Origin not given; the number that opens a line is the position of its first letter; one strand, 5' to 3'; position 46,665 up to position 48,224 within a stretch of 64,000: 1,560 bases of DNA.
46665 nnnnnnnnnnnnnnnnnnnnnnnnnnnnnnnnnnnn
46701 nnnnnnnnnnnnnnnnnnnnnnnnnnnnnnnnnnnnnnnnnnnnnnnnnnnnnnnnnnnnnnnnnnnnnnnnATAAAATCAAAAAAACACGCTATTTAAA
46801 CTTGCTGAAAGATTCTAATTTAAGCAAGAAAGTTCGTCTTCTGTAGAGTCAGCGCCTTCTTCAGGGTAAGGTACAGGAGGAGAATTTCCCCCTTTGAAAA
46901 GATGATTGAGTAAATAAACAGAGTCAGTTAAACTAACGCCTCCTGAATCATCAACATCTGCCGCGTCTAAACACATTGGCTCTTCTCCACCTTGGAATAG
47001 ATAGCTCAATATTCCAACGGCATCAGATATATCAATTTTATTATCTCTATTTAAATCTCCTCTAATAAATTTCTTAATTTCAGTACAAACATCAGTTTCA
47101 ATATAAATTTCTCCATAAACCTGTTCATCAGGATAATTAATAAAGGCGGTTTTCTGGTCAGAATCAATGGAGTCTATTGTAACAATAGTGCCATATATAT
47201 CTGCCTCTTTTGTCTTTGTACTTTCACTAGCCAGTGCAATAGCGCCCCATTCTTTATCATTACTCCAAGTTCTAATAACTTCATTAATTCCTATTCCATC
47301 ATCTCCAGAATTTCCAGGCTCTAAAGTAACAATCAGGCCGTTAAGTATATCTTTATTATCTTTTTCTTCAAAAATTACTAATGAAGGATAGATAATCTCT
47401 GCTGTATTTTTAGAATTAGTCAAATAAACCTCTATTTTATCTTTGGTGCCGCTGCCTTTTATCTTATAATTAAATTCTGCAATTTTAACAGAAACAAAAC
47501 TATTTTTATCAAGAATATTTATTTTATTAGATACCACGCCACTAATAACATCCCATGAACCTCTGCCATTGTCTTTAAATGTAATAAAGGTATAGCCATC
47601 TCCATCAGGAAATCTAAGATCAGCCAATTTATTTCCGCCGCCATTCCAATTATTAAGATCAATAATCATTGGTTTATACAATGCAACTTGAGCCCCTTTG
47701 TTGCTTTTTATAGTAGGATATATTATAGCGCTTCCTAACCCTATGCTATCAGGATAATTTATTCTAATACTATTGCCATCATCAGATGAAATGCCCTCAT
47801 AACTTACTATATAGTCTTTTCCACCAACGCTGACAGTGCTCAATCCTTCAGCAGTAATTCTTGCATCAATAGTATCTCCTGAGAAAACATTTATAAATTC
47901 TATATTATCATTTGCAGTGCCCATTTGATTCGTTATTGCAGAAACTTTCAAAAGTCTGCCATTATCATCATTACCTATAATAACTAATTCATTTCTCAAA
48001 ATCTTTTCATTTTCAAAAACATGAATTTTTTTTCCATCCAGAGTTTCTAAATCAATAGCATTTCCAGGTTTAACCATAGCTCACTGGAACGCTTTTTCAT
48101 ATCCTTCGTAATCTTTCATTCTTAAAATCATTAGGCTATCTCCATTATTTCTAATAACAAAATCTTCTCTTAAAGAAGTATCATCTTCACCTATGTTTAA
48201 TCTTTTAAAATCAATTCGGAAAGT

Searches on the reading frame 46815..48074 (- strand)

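Call 11: search_protein_families(library=pfam, proteins=[window:46815-48074:-], max_evalue=0.00001)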
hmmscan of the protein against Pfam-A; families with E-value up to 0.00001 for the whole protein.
window:46815-48074:- (419 aa): 1 family
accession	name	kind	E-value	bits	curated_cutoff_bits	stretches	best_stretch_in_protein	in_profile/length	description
PF00404.24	Dockerin_1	-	5e-06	27.1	22.9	0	339-392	2-56/57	Dockerin type I domain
